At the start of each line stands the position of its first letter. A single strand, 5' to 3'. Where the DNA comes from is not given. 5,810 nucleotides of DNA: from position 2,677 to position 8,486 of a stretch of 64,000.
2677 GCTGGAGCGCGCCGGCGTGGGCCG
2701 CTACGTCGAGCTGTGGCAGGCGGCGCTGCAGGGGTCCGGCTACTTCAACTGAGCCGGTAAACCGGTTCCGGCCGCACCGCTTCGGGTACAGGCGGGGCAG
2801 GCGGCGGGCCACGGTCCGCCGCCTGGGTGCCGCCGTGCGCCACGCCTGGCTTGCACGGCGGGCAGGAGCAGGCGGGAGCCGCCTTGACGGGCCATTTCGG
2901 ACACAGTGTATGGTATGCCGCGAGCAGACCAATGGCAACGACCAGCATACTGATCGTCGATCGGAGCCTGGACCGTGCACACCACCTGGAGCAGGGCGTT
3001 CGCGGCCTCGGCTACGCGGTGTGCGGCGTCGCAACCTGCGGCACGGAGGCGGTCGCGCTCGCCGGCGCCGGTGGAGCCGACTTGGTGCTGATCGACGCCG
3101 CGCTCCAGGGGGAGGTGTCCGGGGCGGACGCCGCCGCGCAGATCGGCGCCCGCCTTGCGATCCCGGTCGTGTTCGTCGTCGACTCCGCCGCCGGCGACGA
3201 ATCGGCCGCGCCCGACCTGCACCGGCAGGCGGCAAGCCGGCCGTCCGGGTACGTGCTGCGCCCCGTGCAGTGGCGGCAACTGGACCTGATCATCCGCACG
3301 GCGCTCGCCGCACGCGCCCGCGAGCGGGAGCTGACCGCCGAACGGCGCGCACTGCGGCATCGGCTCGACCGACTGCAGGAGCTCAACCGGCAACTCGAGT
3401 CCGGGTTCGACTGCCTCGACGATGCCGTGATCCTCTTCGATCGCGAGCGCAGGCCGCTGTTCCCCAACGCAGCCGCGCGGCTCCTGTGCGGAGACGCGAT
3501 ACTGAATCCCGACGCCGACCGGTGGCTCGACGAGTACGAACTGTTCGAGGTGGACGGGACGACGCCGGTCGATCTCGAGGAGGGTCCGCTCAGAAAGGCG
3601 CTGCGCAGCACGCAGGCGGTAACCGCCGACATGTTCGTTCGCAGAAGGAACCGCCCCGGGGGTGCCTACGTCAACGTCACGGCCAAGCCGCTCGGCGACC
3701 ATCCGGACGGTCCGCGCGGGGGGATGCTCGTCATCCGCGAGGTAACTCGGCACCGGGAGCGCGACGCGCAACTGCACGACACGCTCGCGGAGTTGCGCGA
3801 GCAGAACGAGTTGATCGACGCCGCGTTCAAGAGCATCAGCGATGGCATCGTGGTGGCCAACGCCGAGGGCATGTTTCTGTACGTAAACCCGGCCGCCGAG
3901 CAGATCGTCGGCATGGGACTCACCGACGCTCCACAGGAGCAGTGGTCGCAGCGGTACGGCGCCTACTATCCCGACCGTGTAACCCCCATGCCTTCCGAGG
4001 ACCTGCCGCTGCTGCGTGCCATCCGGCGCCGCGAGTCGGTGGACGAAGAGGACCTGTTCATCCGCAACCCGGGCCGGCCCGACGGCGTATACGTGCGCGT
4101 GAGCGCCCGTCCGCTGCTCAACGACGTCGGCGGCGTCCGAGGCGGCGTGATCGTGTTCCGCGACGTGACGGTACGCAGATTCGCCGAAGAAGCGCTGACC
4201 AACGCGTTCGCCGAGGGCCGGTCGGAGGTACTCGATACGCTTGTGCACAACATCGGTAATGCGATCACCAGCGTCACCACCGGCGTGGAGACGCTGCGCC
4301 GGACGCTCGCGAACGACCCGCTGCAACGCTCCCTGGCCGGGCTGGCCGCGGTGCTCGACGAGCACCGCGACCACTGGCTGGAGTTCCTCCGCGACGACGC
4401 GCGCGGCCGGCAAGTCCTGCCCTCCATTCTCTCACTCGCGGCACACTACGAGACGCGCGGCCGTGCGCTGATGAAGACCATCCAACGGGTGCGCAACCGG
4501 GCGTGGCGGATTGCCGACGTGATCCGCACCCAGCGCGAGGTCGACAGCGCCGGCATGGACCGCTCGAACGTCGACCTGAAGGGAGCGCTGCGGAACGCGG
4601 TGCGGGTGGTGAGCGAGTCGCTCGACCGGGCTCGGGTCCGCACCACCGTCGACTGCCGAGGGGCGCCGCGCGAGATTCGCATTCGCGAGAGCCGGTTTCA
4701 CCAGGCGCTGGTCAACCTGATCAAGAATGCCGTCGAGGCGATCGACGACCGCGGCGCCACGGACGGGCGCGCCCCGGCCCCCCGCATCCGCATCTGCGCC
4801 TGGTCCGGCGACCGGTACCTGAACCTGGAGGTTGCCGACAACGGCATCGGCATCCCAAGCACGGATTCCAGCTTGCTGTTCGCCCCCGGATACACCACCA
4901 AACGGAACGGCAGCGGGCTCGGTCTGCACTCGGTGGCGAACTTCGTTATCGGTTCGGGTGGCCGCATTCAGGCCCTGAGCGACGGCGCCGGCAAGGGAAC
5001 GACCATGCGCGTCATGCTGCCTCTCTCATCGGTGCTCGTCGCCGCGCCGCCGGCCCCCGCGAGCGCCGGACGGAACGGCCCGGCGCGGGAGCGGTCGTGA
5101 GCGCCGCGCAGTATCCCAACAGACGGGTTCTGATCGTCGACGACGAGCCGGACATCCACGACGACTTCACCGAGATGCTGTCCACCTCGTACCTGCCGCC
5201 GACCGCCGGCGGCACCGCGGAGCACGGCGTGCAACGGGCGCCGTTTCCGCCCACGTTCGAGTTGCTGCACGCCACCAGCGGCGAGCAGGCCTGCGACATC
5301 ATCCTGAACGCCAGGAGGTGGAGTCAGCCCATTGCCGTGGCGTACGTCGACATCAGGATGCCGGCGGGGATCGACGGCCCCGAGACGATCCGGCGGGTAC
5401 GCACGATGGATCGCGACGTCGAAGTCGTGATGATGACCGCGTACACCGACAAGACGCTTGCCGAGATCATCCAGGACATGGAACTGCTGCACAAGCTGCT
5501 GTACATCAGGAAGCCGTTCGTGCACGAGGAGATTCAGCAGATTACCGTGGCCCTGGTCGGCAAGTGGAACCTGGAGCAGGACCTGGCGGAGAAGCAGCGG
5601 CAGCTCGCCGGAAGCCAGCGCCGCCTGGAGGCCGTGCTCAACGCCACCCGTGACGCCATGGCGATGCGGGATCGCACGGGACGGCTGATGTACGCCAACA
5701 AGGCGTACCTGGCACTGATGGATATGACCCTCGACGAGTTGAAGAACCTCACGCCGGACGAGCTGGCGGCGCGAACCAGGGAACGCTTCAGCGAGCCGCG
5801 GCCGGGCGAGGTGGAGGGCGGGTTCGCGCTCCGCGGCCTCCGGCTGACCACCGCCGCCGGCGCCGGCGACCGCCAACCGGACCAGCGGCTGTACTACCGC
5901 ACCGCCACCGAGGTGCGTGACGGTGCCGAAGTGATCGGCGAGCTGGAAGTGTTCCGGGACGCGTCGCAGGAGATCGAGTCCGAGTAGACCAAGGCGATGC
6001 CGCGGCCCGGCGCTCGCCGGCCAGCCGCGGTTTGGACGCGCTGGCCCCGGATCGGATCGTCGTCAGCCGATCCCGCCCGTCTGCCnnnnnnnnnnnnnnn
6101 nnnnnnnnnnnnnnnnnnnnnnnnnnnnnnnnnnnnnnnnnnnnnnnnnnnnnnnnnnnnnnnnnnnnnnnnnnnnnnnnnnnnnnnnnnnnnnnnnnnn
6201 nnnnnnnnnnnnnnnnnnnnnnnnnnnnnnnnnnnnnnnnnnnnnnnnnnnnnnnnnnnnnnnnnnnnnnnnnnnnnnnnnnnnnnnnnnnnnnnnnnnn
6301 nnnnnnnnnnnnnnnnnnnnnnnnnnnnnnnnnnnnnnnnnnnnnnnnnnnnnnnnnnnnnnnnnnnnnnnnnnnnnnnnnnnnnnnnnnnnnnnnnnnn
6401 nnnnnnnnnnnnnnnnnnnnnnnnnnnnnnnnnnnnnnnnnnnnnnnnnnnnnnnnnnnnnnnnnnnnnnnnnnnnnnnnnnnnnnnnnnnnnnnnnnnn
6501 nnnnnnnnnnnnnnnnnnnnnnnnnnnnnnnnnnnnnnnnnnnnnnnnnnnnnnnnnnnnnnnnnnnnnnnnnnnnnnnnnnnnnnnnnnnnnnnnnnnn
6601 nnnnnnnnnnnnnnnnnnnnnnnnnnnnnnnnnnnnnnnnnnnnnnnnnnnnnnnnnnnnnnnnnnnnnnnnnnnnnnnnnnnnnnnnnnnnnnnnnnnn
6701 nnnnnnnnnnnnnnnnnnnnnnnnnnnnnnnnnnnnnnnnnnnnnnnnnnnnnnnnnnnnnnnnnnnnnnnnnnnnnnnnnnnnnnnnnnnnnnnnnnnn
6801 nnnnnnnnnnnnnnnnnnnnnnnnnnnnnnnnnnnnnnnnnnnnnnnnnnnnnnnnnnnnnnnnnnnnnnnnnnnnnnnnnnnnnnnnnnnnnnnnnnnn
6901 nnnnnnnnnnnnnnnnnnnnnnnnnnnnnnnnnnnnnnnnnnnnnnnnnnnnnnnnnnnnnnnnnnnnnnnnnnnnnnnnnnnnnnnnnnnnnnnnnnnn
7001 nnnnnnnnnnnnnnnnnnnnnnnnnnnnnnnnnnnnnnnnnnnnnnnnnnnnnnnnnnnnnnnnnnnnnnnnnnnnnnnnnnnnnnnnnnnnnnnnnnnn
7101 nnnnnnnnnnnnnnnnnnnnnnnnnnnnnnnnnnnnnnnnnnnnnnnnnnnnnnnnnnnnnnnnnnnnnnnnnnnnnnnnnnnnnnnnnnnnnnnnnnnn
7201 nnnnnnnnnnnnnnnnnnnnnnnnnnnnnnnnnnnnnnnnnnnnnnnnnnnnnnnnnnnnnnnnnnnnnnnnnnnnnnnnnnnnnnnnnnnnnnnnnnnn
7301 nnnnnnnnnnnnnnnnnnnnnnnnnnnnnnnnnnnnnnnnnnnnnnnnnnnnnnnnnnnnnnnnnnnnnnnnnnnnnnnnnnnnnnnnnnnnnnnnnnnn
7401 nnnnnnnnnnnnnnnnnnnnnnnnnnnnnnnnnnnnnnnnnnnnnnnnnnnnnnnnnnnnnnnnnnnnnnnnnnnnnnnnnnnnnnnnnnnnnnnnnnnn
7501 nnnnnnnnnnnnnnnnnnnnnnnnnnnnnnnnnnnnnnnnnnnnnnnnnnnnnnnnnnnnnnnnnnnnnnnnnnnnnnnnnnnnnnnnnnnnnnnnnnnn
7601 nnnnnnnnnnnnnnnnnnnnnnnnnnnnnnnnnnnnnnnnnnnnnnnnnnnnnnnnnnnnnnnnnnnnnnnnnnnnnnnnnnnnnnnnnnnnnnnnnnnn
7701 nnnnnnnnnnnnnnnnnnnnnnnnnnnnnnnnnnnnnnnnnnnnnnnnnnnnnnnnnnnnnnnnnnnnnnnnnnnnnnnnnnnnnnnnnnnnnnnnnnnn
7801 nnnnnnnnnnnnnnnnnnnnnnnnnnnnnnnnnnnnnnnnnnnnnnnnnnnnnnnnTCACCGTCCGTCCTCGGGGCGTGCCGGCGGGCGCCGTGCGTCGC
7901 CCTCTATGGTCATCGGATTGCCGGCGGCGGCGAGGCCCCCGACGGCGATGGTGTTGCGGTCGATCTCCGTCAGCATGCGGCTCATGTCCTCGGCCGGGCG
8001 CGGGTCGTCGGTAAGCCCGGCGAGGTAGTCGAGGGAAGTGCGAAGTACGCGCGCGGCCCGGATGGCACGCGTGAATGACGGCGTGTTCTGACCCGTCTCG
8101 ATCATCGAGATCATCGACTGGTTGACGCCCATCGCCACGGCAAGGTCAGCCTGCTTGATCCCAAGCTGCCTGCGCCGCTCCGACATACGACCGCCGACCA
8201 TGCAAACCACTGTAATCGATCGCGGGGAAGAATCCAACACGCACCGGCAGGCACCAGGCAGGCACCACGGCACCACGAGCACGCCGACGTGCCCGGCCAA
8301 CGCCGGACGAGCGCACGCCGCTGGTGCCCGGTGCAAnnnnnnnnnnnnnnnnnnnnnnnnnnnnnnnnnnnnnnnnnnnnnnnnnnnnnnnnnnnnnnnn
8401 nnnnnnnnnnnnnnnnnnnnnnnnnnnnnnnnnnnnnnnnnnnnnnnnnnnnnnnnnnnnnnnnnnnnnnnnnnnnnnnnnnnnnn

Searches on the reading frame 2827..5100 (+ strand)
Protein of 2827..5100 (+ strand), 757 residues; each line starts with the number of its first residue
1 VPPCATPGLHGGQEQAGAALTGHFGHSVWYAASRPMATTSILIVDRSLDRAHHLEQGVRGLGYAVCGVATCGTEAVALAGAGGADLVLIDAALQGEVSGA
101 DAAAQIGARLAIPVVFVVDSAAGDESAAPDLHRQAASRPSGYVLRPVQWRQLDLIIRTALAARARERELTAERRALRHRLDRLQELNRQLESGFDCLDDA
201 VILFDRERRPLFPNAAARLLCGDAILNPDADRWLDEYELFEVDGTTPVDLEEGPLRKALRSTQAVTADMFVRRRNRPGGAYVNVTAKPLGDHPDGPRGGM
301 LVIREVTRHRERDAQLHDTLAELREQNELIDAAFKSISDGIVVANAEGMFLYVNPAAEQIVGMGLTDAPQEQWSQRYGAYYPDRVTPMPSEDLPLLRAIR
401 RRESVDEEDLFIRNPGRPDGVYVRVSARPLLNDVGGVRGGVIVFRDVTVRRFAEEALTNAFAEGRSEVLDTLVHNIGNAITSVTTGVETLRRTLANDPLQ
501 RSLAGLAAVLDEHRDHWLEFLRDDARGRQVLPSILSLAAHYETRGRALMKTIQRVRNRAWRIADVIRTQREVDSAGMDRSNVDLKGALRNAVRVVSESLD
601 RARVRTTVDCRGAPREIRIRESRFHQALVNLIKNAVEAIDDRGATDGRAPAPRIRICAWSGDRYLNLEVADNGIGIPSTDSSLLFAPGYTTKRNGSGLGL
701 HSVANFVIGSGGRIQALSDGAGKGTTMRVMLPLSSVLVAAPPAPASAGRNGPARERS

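Call 22: search_protein_families(library=pfam, proteins=[window:2827-5100:+], max_evalue=0.00001)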
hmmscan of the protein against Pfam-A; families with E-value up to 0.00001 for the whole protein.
window:2827-5100:+ (757 aa): 6 families
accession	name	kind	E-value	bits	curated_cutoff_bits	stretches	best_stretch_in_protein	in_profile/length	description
PF02518.31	HATPase_c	-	1.3e-17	64.7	26.4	1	621-734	3-110/111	Histidine kinase-, DNA gyrase B-, and HSP90-like ATPase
PF08448.16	PAS_4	-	3.4e-16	59.9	23.1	1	334-451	1-109/110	PAS fold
PF13426.13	PAS_9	-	4.3e-10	40.2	27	1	338-448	1-102/103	PAS domain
PF13188.13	PAS_8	-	1.9e-09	37.5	21.8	0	329-372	2-42/65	PAS domain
PF00989.32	PAS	-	4.2e-07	30.4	22.6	0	330-446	3-112/113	PAS fold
PF00072.30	Response_reg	-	4.7e-06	27.2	30.2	1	41-131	1-88/111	Response regulator receiver domain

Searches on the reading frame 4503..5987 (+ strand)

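Call 22: search_protein_families(library=pfam, proteins=[window:4503-5987:+], max_evalue=0.00001)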
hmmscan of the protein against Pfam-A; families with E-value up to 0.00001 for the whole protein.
window:4503-5987:+ (494 aa): 2 families
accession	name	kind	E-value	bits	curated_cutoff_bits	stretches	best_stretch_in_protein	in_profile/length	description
PF00072.30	Response_reg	-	1.3e-09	38.7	30.2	1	256-346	27-108/111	Response regulator receiver domain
PF08448.16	PAS_4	-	5.7e-06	27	23.1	1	379-490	1-108/110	PAS fold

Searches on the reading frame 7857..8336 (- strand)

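Call 22: search_protein_families(library=pfam, proteins=[window:7857-8336:-], max_evalue=0.00001)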
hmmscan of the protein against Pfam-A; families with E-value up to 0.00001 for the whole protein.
window:7857-8336:- (159 aa): 2 families
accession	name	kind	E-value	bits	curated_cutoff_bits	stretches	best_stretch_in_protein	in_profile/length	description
PF01381.28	HTH_3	-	9.2e-15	54.9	23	1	53-105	3-55/55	Helix-turn-helix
PF13560.12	HTH_31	-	6.2e-09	36.5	27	1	48-103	3-59/64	Helix-turn-helix domain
